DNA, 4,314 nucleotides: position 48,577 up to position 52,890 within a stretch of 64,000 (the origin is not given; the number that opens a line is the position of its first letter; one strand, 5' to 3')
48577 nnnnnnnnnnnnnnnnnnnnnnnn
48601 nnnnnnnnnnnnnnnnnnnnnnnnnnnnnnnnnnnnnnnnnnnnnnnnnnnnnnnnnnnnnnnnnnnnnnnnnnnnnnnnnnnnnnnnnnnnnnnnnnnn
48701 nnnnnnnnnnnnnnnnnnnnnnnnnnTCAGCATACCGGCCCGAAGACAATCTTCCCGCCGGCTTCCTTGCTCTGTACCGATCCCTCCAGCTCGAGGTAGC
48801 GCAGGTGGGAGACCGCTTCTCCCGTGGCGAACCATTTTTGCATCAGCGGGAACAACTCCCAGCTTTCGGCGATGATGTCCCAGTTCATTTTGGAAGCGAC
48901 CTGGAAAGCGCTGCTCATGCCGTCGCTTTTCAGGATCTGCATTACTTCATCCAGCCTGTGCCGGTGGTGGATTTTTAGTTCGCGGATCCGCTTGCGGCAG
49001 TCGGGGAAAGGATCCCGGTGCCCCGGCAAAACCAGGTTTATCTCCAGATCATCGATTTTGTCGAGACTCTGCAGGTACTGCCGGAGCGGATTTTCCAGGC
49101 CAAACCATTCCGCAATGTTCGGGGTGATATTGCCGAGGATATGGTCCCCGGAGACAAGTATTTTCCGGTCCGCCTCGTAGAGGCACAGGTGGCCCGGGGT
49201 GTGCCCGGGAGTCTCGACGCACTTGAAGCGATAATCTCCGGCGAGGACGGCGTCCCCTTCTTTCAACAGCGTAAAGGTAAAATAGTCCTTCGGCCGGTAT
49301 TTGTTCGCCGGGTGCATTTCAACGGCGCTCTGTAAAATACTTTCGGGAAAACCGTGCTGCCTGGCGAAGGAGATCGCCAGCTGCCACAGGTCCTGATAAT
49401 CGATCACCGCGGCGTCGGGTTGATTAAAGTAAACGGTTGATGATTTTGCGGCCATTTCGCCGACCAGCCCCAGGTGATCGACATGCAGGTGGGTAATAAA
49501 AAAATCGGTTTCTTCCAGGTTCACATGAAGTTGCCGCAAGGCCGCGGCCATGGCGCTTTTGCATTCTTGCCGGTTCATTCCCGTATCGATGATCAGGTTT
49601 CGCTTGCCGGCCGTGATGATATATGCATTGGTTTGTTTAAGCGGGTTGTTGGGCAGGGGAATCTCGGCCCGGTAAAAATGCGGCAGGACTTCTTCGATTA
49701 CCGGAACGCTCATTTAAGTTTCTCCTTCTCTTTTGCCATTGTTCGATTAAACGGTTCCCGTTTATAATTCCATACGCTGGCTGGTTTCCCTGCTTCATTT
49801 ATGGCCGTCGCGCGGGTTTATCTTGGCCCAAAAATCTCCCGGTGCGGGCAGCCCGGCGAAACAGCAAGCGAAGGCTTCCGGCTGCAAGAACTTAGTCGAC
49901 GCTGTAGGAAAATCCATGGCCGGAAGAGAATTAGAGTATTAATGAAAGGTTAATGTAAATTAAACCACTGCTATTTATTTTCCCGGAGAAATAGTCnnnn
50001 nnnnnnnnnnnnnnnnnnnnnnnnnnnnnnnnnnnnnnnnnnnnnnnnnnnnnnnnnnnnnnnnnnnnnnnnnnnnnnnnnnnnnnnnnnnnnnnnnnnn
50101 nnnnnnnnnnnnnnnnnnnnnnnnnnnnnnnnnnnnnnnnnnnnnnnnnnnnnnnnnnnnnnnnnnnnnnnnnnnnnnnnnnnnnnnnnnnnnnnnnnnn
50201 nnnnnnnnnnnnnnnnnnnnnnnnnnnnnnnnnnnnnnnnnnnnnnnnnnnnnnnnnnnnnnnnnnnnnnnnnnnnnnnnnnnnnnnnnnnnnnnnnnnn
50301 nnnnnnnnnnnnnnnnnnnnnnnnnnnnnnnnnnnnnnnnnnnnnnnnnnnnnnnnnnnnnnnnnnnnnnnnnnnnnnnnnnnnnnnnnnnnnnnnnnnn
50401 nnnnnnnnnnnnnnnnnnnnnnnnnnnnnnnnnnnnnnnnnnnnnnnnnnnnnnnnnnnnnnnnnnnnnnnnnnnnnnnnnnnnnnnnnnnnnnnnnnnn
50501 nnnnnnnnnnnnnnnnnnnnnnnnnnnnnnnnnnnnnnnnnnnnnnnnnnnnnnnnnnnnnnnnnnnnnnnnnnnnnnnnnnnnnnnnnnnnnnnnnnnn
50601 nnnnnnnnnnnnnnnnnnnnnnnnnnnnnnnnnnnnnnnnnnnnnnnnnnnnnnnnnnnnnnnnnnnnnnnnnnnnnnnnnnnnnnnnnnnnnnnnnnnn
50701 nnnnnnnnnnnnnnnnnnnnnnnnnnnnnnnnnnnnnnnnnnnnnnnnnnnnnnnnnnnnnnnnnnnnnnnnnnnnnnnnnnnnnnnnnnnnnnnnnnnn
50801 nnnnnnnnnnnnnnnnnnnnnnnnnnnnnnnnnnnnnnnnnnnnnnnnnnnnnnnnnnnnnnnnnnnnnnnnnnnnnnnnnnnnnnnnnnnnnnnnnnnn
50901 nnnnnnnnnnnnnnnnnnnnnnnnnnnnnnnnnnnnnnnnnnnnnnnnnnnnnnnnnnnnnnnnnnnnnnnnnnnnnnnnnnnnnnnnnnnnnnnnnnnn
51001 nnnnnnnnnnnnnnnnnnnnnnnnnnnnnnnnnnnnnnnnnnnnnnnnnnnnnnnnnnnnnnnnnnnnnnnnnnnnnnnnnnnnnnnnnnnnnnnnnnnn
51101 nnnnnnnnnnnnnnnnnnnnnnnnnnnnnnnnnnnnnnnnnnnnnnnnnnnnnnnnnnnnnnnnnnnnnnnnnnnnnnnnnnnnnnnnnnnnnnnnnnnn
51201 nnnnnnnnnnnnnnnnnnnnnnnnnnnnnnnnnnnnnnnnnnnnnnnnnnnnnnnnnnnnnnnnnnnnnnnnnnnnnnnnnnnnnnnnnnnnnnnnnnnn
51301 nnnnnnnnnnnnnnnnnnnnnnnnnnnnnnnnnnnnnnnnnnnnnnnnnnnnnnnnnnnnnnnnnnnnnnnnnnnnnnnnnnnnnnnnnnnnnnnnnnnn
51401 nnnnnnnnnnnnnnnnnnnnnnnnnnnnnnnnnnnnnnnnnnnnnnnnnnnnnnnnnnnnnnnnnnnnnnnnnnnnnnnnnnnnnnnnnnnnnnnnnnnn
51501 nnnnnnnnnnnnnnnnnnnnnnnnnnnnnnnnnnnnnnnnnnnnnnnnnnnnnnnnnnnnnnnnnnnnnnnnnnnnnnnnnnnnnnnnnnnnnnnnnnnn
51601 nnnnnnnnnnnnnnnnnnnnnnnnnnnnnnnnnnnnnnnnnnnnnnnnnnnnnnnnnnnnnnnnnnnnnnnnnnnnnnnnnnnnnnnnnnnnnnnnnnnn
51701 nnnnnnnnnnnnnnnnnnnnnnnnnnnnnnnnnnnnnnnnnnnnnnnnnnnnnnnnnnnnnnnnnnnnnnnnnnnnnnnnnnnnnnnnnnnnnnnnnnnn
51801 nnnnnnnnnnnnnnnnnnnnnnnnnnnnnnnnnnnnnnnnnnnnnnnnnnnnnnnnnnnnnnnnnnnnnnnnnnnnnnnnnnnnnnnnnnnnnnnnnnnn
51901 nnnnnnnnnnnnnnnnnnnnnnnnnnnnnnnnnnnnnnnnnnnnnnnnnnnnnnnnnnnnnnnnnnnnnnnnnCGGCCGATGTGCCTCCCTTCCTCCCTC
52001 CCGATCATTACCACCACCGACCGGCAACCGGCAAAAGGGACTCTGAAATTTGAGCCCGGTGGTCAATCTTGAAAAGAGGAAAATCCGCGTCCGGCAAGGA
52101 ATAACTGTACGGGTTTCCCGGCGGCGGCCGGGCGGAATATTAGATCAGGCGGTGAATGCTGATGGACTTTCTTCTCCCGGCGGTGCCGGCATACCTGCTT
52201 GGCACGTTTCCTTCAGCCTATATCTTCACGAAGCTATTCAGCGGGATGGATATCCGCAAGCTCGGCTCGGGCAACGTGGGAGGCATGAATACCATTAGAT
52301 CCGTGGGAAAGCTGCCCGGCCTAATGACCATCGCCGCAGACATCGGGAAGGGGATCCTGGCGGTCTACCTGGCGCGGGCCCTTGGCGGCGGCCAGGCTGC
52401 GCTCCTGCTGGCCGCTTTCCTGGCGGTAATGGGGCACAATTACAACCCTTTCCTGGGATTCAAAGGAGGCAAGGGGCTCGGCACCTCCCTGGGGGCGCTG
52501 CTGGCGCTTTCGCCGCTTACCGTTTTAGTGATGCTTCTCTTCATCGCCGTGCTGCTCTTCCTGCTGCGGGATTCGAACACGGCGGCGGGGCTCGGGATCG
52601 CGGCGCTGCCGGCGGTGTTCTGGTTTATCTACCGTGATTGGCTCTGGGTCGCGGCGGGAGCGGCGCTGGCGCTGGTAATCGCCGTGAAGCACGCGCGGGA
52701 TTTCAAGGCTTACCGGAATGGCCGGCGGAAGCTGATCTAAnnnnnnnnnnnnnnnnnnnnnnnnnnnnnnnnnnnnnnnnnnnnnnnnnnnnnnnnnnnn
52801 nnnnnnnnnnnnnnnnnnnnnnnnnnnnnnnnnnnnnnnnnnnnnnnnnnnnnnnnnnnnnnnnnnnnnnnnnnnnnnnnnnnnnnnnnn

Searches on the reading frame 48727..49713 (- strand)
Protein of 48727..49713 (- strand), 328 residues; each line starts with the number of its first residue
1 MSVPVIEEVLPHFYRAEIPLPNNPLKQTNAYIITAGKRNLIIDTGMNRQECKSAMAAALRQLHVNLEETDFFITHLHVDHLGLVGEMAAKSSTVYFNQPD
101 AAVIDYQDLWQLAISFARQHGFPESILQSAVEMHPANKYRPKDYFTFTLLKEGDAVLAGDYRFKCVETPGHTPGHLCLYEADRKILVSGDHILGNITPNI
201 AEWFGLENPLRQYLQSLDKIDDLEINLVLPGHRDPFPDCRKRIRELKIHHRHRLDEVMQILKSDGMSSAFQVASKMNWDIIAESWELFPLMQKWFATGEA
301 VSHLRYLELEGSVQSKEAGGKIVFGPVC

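Call 69: search_protein_families(library=pfam, proteins=[window:48727-49713:-], max_evalue=0.00001)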
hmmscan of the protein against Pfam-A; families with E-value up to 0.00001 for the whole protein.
window:48727-49713:- (328 aa): 1 family
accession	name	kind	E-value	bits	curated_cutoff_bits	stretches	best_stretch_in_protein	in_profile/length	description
PF00753.33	Lactamase_B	-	3.5e-23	83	22.7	1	26-232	4-196/196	Metallo-beta-lactamase superfamily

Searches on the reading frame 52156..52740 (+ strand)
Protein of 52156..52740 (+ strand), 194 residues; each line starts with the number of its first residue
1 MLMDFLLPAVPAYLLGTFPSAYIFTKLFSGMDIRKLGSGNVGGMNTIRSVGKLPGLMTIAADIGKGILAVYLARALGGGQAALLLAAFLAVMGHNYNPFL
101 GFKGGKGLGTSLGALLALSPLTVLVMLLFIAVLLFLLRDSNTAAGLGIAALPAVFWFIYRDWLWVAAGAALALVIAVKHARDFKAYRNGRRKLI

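Call 70: search_protein_families(library=pfam, proteins=[window:52156-52740:+], max_evalue=0.00001)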
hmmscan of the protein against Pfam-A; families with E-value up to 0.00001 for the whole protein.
window:52156-52740:+ (194 aa): 1 family
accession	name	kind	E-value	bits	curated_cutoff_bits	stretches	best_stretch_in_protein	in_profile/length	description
PF02660.20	G3P_acyltransf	-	1.1e-40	139.9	24.1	1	12-184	2-162/164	Glycerol-3-phosphate acyltransferase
